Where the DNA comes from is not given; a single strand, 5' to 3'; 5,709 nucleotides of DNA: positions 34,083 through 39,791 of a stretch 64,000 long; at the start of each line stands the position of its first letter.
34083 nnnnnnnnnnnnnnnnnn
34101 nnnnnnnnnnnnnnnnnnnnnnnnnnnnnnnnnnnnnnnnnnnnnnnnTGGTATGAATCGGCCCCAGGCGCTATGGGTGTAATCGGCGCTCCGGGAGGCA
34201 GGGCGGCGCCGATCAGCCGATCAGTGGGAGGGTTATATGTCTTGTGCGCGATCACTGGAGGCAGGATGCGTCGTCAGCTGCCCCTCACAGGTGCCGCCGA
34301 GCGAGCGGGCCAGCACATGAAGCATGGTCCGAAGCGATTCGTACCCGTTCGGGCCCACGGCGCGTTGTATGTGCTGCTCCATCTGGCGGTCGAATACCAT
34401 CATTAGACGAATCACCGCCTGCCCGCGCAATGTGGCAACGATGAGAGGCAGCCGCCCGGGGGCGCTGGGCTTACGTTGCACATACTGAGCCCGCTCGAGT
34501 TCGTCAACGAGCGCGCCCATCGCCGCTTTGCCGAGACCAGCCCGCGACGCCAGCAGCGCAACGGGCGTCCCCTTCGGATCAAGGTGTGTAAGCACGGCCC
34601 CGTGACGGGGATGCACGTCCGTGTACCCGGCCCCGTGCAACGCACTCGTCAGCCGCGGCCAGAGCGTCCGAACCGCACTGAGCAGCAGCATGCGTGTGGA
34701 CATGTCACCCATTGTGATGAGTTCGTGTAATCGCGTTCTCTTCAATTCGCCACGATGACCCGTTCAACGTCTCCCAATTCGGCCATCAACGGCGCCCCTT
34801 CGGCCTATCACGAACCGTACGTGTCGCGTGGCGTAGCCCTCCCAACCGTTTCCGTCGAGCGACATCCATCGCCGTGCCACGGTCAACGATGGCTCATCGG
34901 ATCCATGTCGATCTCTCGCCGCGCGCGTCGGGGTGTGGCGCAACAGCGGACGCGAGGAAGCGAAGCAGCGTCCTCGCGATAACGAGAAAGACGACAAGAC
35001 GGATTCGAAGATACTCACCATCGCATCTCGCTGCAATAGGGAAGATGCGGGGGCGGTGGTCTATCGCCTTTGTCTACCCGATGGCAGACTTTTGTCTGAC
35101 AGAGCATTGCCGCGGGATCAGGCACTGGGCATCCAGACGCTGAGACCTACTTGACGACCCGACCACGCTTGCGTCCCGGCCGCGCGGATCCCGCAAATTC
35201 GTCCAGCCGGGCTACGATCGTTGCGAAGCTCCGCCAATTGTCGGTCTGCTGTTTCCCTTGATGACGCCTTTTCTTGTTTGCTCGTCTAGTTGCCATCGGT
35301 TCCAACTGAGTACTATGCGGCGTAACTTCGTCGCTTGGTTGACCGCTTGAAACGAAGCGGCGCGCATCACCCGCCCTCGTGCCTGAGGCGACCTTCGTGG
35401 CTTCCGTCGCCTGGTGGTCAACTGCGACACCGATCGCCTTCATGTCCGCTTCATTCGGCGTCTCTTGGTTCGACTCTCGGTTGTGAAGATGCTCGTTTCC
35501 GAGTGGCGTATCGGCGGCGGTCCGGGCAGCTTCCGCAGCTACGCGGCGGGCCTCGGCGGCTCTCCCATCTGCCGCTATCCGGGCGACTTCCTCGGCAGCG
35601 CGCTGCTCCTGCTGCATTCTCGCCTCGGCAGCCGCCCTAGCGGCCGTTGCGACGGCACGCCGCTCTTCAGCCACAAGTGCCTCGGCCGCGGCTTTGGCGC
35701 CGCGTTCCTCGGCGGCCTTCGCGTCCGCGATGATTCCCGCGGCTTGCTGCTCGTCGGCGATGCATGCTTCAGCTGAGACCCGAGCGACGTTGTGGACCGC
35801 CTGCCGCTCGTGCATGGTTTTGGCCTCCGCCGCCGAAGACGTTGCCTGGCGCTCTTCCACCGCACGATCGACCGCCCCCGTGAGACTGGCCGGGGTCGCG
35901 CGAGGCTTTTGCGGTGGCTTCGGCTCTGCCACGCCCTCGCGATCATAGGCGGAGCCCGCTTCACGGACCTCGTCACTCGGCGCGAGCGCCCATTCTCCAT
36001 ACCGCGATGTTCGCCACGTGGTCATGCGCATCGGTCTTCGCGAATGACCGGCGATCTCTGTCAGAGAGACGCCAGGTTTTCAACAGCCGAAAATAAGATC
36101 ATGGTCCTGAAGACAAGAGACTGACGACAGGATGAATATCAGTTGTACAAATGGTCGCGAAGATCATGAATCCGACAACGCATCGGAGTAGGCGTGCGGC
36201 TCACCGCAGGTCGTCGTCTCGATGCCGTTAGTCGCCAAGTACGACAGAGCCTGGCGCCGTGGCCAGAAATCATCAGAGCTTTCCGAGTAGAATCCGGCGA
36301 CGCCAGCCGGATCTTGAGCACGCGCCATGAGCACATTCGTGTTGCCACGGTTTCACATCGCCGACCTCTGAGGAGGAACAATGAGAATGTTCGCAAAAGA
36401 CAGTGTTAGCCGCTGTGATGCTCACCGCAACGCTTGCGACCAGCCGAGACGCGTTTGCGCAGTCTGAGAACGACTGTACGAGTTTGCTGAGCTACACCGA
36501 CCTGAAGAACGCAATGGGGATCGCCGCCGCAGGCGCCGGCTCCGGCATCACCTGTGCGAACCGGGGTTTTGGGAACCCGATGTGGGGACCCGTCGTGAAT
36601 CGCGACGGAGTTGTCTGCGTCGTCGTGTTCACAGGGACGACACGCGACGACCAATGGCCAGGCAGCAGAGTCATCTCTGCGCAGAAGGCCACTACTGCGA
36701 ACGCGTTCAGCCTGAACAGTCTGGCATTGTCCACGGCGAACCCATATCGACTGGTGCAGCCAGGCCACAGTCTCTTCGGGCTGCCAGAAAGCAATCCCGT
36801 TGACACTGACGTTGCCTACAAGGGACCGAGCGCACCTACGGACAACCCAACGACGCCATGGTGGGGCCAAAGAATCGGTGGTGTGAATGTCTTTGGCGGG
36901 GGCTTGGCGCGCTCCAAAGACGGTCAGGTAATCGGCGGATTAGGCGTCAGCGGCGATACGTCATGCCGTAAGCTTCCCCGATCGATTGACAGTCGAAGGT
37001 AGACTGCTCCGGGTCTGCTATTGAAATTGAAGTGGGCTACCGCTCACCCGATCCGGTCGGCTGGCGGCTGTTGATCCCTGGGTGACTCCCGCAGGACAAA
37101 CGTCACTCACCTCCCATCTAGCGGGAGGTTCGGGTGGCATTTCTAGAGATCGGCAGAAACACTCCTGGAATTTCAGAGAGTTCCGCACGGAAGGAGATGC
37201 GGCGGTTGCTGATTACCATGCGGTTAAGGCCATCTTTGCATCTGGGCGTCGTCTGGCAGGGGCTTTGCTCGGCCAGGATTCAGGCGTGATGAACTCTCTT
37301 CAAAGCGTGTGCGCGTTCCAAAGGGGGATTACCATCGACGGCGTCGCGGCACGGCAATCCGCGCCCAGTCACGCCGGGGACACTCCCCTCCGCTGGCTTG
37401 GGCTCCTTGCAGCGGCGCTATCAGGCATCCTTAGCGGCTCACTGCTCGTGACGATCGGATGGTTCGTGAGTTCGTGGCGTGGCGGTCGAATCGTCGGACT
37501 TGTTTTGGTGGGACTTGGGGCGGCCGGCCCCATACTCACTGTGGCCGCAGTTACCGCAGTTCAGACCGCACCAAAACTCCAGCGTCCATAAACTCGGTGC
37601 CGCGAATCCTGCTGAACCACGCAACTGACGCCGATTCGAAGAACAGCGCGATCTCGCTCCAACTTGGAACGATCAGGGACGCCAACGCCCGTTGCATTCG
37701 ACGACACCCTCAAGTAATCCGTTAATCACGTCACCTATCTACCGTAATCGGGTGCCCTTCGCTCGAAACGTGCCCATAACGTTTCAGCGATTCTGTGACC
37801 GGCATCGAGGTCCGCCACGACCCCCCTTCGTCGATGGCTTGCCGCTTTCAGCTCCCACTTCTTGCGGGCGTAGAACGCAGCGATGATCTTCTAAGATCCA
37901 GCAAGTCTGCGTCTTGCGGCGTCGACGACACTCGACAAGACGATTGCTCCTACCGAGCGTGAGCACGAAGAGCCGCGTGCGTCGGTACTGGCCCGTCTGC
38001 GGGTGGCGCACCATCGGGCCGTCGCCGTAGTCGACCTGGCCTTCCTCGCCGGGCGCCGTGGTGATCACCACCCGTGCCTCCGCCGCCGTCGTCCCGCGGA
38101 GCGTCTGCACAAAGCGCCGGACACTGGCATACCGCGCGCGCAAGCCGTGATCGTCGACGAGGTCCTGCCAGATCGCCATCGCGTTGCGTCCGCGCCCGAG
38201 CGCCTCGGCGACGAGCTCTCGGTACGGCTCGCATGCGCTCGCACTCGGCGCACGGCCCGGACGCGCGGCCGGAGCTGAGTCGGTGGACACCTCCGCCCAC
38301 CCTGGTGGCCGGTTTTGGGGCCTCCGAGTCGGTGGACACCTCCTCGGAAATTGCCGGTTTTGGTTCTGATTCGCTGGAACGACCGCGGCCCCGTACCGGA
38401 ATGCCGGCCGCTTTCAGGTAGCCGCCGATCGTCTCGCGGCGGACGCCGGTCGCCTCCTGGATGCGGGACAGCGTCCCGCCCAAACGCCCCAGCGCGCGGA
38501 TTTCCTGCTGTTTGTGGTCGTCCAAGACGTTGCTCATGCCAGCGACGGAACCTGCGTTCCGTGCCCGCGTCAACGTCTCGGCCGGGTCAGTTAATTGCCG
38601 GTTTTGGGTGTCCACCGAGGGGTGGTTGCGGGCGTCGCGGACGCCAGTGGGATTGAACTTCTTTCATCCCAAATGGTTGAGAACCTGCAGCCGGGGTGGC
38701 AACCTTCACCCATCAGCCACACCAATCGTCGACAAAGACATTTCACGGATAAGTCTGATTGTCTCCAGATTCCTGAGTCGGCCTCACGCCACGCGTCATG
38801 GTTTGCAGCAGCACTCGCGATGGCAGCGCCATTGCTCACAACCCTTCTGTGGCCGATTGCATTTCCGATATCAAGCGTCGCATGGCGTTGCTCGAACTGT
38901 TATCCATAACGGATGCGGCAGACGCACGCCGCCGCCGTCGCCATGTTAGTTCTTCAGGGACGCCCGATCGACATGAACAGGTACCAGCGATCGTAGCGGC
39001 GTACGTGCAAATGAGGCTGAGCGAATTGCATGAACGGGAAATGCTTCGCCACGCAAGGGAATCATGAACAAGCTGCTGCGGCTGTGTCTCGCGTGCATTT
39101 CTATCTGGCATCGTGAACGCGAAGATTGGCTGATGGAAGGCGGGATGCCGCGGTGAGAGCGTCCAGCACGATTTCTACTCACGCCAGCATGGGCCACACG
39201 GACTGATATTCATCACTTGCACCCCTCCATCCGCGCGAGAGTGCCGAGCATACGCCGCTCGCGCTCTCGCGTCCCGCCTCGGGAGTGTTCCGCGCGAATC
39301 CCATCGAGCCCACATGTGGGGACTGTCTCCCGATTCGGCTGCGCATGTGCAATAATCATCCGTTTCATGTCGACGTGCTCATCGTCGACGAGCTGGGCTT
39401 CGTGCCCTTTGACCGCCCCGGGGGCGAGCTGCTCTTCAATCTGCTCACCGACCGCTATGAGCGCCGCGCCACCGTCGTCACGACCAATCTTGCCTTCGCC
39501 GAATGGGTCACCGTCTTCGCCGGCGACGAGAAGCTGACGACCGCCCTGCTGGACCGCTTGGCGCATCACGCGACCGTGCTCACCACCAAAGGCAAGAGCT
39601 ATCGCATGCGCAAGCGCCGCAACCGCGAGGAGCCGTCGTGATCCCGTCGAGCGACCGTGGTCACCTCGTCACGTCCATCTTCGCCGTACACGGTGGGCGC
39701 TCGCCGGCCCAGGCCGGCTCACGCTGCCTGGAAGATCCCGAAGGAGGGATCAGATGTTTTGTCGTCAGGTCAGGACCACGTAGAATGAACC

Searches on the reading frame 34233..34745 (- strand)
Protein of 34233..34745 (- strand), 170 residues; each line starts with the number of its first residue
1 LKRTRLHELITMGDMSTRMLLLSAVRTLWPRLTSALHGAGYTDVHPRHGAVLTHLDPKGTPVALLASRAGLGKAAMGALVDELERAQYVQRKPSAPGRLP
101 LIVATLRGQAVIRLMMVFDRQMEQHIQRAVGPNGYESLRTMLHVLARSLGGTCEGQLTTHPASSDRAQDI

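Call 46: search_protein_families(library=pfam, proteins=[window:34233-34745:-], max_evalue=1)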
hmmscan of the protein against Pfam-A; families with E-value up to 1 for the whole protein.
window:34233-34745:- (170 aa): 4 families
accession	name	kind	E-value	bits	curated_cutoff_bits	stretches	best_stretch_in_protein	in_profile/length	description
PF12802.13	MarR_2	-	2.6e-05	24.7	27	1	43-96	2-57/61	MarR family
PF01047.28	MarR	-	0.0019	18.5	24.6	1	62-94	20-52/59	MarR family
PF17782.7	DprA_WH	-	0.053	14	22.9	1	46-93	12-59/61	DprA winged helix domain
PF09339.16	HTH_IclR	-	0.067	13.4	22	1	51-92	8-51/52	IclR helix-turn-helix domain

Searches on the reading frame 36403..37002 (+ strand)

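Call 53: search_protein_families(library=pfam, proteins=[window:36403-37002:+], max_evalue=0.001)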
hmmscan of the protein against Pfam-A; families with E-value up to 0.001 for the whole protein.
window:36403-37002:+ (199 aa): 1 family
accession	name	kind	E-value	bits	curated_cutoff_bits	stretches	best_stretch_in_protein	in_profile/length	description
PF03928.20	HbpS-like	-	5.3e-07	30.2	25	1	62-187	26-116/128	Haem degrading protein HbpS-like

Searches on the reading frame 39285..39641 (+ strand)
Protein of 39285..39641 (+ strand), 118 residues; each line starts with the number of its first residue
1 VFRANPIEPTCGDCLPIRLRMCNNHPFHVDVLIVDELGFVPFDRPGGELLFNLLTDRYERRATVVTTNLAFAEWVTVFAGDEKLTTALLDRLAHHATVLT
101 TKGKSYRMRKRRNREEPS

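Call 53: search_protein_families(library=pfam, proteins=[window:39285-39641:+], max_evalue=0.001)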
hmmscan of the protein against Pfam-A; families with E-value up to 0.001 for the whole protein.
window:39285-39641:+ (118 aa): 1 family
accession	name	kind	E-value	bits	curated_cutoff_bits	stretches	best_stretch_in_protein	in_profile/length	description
PF01695.23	IstB_IS21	-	8.6e-32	111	24.1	1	28-113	153-237/238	IstB-like ATP binding protein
